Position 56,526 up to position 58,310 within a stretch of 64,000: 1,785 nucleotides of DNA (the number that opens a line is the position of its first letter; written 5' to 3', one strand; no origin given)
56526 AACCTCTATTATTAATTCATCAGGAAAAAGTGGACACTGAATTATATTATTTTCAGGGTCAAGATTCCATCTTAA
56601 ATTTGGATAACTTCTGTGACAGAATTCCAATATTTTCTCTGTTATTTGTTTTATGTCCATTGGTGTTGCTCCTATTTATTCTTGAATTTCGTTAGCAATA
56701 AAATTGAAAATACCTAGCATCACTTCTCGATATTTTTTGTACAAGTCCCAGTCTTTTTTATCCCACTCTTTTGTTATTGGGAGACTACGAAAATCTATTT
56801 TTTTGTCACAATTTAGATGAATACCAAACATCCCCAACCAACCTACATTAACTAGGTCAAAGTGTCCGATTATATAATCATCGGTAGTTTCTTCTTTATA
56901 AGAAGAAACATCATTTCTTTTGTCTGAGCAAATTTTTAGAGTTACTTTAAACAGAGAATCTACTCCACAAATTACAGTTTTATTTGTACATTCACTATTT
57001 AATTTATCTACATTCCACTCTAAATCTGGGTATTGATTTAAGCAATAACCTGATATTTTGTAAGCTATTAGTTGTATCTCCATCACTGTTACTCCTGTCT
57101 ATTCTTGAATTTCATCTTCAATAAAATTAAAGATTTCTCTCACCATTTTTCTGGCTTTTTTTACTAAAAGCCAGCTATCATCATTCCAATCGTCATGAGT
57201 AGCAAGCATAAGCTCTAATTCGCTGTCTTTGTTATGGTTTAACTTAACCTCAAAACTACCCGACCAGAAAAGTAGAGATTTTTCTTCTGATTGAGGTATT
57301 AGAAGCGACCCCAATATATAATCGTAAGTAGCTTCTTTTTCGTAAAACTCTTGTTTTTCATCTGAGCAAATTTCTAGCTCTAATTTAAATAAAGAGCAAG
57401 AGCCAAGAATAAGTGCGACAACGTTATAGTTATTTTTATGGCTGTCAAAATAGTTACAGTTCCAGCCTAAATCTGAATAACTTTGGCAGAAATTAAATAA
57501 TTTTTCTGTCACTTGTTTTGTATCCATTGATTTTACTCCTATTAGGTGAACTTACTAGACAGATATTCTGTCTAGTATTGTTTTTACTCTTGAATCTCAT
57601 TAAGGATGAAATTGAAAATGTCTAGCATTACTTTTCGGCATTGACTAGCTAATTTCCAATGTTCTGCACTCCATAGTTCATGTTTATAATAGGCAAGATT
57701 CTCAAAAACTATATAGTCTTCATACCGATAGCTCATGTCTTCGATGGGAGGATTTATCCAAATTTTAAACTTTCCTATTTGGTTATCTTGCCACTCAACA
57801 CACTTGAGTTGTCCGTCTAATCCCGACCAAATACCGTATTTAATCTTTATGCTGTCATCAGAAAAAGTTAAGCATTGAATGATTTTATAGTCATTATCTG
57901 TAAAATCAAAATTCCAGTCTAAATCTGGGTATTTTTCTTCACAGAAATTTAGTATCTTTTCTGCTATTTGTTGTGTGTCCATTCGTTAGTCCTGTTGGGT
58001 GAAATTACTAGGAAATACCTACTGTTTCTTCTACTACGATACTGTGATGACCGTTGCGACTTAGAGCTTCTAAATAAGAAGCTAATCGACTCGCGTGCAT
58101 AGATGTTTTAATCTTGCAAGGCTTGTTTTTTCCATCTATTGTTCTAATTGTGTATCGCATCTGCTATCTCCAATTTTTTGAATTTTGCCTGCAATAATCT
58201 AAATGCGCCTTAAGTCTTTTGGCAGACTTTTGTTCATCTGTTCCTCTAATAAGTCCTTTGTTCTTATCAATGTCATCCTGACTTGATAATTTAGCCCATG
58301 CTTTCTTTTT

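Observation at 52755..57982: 5.2 kb tandem array of 11 intact plus 1 truncated diversified small paralogues between the helicase and the primase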

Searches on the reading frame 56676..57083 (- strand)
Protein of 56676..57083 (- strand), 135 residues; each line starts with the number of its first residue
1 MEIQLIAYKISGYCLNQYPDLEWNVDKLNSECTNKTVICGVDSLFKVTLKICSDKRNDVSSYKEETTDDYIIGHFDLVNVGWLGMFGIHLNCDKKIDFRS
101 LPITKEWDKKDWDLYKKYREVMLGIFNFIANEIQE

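Call 31: search_protein_families(library=pfam, max_evalue=1, proteins=[window:56676-57083:-])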
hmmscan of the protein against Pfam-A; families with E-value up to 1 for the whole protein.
window:56676-57083:- (135 aa): 0 families

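Call 54: search_protein_families(library=phrogs, max_evalue=1, proteins=[window:56676-57083:-])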
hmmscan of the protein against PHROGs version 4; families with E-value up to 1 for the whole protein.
window:56676-57083:- (135 aa): 1 family
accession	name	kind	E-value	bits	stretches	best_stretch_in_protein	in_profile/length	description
phrog_23142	-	unknown function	0.13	12.7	0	85-118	45-78/206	-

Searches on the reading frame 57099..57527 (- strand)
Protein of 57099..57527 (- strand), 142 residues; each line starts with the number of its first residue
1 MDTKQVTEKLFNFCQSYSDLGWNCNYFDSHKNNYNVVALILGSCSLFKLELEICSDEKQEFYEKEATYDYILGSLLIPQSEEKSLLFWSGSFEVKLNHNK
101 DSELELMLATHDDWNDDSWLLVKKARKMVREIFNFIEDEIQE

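Call 4: search_protein_families(library=pfam, max_evalue=1, proteins=[window:57099-57527:-])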
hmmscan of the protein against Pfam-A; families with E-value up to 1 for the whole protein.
window:57099-57527:- (142 aa): 1 family
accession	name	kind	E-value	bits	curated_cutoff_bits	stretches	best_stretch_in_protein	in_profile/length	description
PF21057.2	Hikeshi-like_C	-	0.33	11.3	27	0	4-18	8-22/58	Hikeshi-like, C-terminal domain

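Call 5: search_protein_families(library=phrogs, max_evalue=1, proteins=[window:57099-57527:-])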
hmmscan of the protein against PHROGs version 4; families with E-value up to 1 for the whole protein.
window:57099-57527:- (142 aa): 0 families

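Call 18: search_protein_families(library=padloc, max_evalue=1, proteins=[window:57099-57527:-])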
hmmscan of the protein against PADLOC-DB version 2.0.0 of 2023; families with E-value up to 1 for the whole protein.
window:57099-57527:- (142 aa): 0 families

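Call 89: search_protein_families(library=ncbifam, max_evalue=1, proteins=[window:57099-57527:-])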
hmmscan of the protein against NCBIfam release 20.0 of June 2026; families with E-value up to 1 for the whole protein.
window:57099-57527:- (142 aa): 0 families

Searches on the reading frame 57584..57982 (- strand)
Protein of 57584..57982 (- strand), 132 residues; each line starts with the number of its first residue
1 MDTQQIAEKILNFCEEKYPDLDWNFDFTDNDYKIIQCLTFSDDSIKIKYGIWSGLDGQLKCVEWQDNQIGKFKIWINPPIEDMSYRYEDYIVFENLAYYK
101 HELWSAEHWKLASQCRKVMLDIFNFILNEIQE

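Call 4: search_protein_families(library=pfam, max_evalue=1, proteins=[window:57584-57982:-])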
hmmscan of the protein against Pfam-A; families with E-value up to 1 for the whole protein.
window:57584-57982:- (132 aa): 1 family
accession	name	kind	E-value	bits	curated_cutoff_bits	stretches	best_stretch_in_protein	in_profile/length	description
PF16400.11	DUF5008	-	0.18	12.2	25.4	1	7-54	49-95/109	Domain of unknown function (DUF5008)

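Call 5: search_protein_families(library=phrogs, max_evalue=1, proteins=[window:57584-57982:-])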
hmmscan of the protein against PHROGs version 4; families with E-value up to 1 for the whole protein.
window:57584-57982:- (132 aa): 0 families

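Call 14: search_dna_similar(query=window:57584-57982:-, collection=phages, mode=protein, max_evalue=0.01, max_rows=40)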
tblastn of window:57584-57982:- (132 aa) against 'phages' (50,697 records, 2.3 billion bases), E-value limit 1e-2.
Records with a match: 5; places in all: 10; records where one place covers at least 80% of the query: 5.
Best place of each record, by identity: <60% 5.
By first word of the organism name: Microcystis 4; Cyanophage 1.
By host as written in the record: Microcystis aeruginosa FACHB524 4; Cyanobacteria 1.
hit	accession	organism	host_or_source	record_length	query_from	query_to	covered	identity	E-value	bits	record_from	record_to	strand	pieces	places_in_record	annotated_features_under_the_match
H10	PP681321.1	Microcystis phage MaMV-CH01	Microcystis aeruginosa FACHB524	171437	1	132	100%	47.0%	5e-23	98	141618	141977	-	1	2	hypothetical protein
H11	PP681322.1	Microcystis phage MaMV-CH02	Microcystis aeruginosa FACHB524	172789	1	132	100%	47.0%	5e-23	98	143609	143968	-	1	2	hypothetical protein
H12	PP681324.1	Microcystis phage MaMV-DL02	Microcystis aeruginosa FACHB524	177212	1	132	100%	47.0%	5e-23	98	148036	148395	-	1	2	hypothetical protein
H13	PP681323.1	Microcystis phage MaMV-DL01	Microcystis aeruginosa FACHB524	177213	1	132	100%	47.0%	5e-23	98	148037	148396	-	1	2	hypothetical protein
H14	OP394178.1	Cyanophage MaMV-DH01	Cyanobacteria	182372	1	132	100%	47.0%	5e-23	98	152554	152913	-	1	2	hypothetical protein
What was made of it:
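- Ma-LMM01 and MaMV-DC do without it (call 14).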

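Call 18: search_protein_families(library=padloc, max_evalue=1, proteins=[window:57584-57982:-])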
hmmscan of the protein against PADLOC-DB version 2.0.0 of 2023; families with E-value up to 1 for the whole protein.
window:57584-57982:- (132 aa): 0 families

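Call 30: predict_structure(alignment_id=A2)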
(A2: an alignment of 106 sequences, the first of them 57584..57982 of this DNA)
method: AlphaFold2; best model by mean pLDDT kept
length: 132 residues; sequences in the alignment: 106
mean_pLDDT: 80.8   pTM: 0.77
mean pLDDT of the five models: 80.8, 76.5, 75.3, 73.4, 65.3
residues with pLDDT >= 90: 31; 70-90: 70; 50-70: 31; < 50: 0
segments of 3 or more residues with pLDDT < 50: none
pLDDT, mean of each block of 10 residues (from residue 1): 87 95 78 82 77 65 86 83 74 71 76 89 91 65
secondary structure, 60 per line:
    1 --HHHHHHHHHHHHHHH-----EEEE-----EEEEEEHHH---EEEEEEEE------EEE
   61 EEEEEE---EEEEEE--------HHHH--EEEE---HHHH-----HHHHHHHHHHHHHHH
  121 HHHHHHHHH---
elements in order: H3-17 E23-26 E32-37 E44-51 E58-66 E70-75 H84-87 E90-93 H97-100 H106-129
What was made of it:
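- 57584..57982 (-): P11, 132 aa, core member (type also found in 38 loci). AlphaFold model with pLDDT 80.8 and pTM 0.77: helix 3-17, six strands, helix 106-129 (call 30).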

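Call 33: fold_search(model_id=the predicted structure, library=pdb)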
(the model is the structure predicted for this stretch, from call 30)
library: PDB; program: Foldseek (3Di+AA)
matches with E <= 10: 155; with E <= 0.001: 0
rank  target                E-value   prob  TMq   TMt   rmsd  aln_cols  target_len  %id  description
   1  9ycv_C                1.1e+00  0.08  0.20  0.06  11.1       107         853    7  HSV Helicase-primase complex bound to amenamevir (released 2025-12-31)
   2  6jky_B                1.3e+00  0.08  0.21  0.20  13.6       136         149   14  Crystal structure of MvcA-UBE2N-Ub complex from Legionella pneumophila (released 2019-12-18)
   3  5fs4_A                1.4e+00  0.08  0.22  0.24  17.9       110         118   10  Bacteriophage AP205 coat protein (released 2016-09-21)
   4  9has_AA               1.5e+00  0.10  0.25  0.28  18.4       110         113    8  pT=3 virus-like particle of ssRNA phage ESO003 coat protein (released 2024-11-13)
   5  6yfc_AA               1.6e+00  0.11  0.28  0.29  18.9       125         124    7  Virus-like particle of bacteriophage AVE019 (released 2020-09-02)
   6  6w38_B                1.8e+00  0.18  0.29  0.19  11.0       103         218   13  Crystal structure of the FAM46C/Plk4 complex (released 2020-05-06)
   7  4k61_B                1.8e+00  0.06  0.19  0.18  12.0       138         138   13  Crystal structure of a DUF2874 family protein (BACUNI_01296) from Bacteroides uniformis ATCC 8492 at 1.70 A resolution (released 2013-05-01)
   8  1yqf_A                1.9e+00  0.06  0.23  0.19  16.8       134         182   13  Hypothetical protein from leishmania major unknown function sequence homologue to human p32 protein (released 2005-02-22)
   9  2o06_A                2.0e+00  0.11  0.19  0.09   9.2        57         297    4  Human spermidine synthase (released 2006-12-12)
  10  9ut3_B                2.0e+00  0.05  0.19  0.07  13.6       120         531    9  The helicase module of the helicase-primase complex from HHV1 bound with ssDNA and amenamevir (released 2026-04-08)
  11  7zc6_G                2.1e+00  0.14  0.37  0.28  14.2       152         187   11  Na+ - translocating ferredoxin: NAD+ reductase (Rnf) of C. tetanomorphum (released 2022-09-28)
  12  9nn2_B                2.2e+00  0.05  0.19  0.05  11.4       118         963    8  Composite structure of HSV-1 helicase-primase in complex with a forked DNA and amenamevir (released 2025-11-19)
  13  2pcs                  2.3e+00  0.09  0.28  0.26   7.9       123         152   12  Crystal structure of conserved protein from Geobacillus kaustophilus (released 2007-04-10)
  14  5vo0_B                2.6e+00  0.04  0.20  0.19  14.6       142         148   13  Structure of a TRAF6-Ubc13~Ub complex (released 2017-12-06)
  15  3agb_A                2.6e+00  0.04  0.21  0.13  18.7       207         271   10  F218V mutant of the substrate-free form of red chlorophyll catabolite reductase from Arabidopsis thaliana (released 2010-09-01)
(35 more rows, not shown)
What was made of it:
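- Tried and rejected: Rejected as chance (call 33).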

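Call 36: fold_search(model_id=the predicted structure, library=viral)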
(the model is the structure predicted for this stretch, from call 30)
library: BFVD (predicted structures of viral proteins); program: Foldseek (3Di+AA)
matches with E <= 10: 395; with E <= 0.001: 3
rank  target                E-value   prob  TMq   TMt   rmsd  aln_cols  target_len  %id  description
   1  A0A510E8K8            5.8e-09  1.00  0.76  0.83   3.1       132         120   44  (no name in the UniProt tables at hand)
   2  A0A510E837            1.3e-05  1.00  0.70  0.65   4.7       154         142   23  (no name in the UniProt tables at hand)
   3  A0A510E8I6            5.0e-05  1.00  0.63  0.65   4.8       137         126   25  (no name in the UniProt tables at hand)
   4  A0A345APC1            1.9e-01  0.20  0.22  0.13  16.6       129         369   14  (no name in the UniProt tables at hand)
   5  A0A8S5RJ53            2.2e-01  0.35  0.29  0.28  14.5       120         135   12  Uncharacterized protein [virus sp. ctML55]
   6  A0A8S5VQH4            3.3e-01  0.69  0.36  0.44   6.4        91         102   13  (no name in the UniProt tables at hand)
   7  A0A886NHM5            3.7e-01  0.10  0.20  0.17  18.3       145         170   12  (no name in the UniProt tables at hand)
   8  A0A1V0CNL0            4.1e-01  0.57  0.35  0.26  11.9       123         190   15  (no name in the UniProt tables at hand)
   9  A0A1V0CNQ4            4.1e-01  0.35  0.32  0.35  14.2       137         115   13  (no name in the UniProt tables at hand)
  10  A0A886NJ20            4.6e-01  0.54  0.40  0.47  12.2       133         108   11  (no name in the UniProt tables at hand)
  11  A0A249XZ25            5.1e-01  0.10  0.20  0.20  18.2       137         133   11  Thioredoxin [Escherichia phage ECO4]
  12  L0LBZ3                5.1e-01  0.08  0.20  0.17  16.9       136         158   15  Uncharacterized protein [Bacillus phage phiAGATE]
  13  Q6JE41                6.0e-01  0.18  0.31  0.07  12.0       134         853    7  RNA-directed RNA polymerase 2a [Humulus japonicus latent virus]
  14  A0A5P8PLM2            6.0e-01  0.16  0.27  0.25  14.1       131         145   10  (no name in the UniProt tables at hand)
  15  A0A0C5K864            6.0e-01  0.15  0.30  0.09  18.9       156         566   12  Polyprotein (Fragment) [Little cherry virus 1]
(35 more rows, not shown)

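Call 49: find_related_loci(query=A2, collection=viral_contigs, flank=8000)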
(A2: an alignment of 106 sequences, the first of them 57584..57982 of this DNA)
Query A2 (132 aa) in viral_contigs; peptide patterns used: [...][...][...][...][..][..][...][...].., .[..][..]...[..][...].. (x = any residue, [..] = any of these).
349 stretches matched a pattern; 68 encode a relative of the query (tblastn E <= 1e-3); 65 distinct loci.
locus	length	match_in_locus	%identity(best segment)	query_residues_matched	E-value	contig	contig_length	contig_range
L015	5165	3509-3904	86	1-132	4e-75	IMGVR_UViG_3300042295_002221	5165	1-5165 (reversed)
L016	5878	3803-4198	86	1-132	4e-75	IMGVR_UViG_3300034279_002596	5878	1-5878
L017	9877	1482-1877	86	1-132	4e-75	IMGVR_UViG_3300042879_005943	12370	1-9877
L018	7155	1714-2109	86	1-132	4e-75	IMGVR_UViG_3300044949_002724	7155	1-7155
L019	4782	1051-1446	82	1-132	2e-72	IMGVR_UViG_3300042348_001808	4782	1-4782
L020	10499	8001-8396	80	1-132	2e-70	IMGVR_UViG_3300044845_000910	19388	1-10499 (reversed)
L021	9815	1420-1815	80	1-132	2e-70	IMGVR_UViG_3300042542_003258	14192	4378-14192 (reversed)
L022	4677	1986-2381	80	1-132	8e-70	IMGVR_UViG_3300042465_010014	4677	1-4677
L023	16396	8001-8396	80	1-132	8e-70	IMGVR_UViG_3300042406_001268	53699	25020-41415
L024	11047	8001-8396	80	1-132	6e-70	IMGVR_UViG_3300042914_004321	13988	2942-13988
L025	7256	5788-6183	78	1-132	1e-69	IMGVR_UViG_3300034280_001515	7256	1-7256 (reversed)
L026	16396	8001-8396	80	1-132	5e-68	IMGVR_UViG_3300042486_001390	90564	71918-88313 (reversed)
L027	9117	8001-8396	80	1-132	5e-68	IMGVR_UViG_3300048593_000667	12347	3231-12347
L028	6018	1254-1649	80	1-132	5e-68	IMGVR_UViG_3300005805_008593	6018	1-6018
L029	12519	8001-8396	80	1-132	5e-68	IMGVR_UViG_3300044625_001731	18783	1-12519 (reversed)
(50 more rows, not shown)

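Call 56: search_solved_structures(query=A2, max_evalue=10)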
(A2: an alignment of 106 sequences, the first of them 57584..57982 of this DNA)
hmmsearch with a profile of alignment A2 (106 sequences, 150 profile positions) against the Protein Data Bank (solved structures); distinct sequences matched with E-value up to 10: 2.
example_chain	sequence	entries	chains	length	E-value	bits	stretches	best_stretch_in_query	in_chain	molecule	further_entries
2kl4_A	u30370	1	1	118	0.51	14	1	8-67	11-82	BH2032 protein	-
6bli_B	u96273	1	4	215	1.3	12.6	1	26-112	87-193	CB002.5 Fab Light Chain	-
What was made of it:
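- On Any solved fold (PDB): Profile against PDB sequences: best E 0.51 (call 56).
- Tried and rejected: Rejected (call 56).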

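Call 68: find_related_loci(query=A8, collection=genome_contigs, flank=10000)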
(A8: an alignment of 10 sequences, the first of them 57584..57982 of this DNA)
Query A8 (132 aa) in genome_contigs; peptide patterns used: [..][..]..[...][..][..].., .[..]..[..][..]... (x = any residue, [..] = any of these).
28 stretches matched a pattern; 5 encode a relative of the query (tblastn E <= 1e-3); 4 distinct loci.
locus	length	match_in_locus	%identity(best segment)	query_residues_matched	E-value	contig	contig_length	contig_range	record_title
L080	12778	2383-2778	78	1-132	1e-70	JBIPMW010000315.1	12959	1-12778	MAG: Crocinitomicaceae bacterium isolate ME2017-07-18_3300034272_group7_bin207 Rohwer_bin786_scaffold_2811_c1, whole gen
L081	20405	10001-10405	62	1-132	4e-52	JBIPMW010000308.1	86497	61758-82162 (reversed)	MAG: Crocinitomicaceae bacterium isolate ME2017-07-18_3300034272_group7_bin207 Rohwer_bin786_scaffold_32_c1, whole genom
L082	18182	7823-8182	42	1-132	4e-26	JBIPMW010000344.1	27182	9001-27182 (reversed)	MAG: Crocinitomicaceae bacterium isolate ME2017-07-18_3300034272_group7_bin207 Rohwer_bin786_scaffold_523_c1, whole geno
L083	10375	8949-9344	41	1-132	9e-25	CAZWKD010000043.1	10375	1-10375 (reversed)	MAG TPA_asm: uncultured Acidimicrobium sp. isolate SRP278252_co3_81 genome assembly, contig: NODE_12735_length_10375_cov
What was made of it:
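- No homologues were found in the cellular genomes scanned (call 68).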

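Call 88: search_protein_families(library=pfam, alignment_id=A2, max_evalue=5)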
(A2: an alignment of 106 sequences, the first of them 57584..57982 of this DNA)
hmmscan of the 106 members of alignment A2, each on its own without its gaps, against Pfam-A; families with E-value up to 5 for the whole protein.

A. member 1, window:57584-57982:- (132 aa): 1 family
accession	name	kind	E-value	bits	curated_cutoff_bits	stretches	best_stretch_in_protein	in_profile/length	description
PF16400.11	DUF5008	-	0.18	12.2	25.4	1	7-54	49-95/109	Domain of unknown function (DUF5008)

B. families by the number of members that match (of 106 scanned): 23 families
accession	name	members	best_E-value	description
PF14058.11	PcfK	15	0.015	PcfK-like protein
PF08373.16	RAP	4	0.02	RAP domain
PF14904.11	FAM86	3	0.025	Family of unknown function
PF04768.19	NAT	2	0.099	NAT, N-acetyltransferase, of N-acetylglutamate synthase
PF11536.14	DUF3226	1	0.032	Protein of unknown function (DUF3226)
PF11093.13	Mitochondr_Som1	1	0.034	Mitochondrial export protein Som1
PF03463.20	eRF1_1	1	0.065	eRF1 domain 1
PF20773.4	InhA-like_MAM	1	0.089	Immune inhibitor A-like, MAM domain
PF07377.18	DUF1493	1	0.098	Protein of unknown function (DUF1493)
PF20762.2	DUF6836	1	0.11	Domain of unknown function (DUF6836)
PF08303.17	tRNA_lig_kinase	1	0.11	tRNA ligase kinase domain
PF14182.11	YgaB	1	0.13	YgaB-like protein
PF16431.10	DUF5028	1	0.14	Domain of unknown function (DUF5028)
PF16400.11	DUF5008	1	0.18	Domain of unknown function (DUF5008)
PF18847.6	LPD29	1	0.18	Large polyvalent protein associated domain 29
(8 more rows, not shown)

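Call 89: search_protein_families(library=ncbifam, max_evalue=1, proteins=[window:57584-57982:-])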
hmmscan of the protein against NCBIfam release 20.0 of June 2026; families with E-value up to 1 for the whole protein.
window:57584-57982:- (132 aa): 0 families

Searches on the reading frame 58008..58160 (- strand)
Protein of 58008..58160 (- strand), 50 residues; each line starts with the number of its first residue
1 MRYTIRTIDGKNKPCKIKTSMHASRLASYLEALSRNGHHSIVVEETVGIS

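Call 31: search_protein_families(library=pfam, max_evalue=1, proteins=[window:58008-58160:-])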
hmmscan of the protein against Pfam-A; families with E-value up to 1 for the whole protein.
window:58008-58160:- (50 aa): 0 families

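Call 54: search_protein_families(library=phrogs, max_evalue=1, proteins=[window:58008-58160:-])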
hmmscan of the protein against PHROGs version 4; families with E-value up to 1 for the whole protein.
window:58008-58160:- (50 aa): 1 family
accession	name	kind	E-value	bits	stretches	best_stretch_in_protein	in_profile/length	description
phrog_38130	-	unknown function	0.19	13.3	1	2-39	10-47/87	-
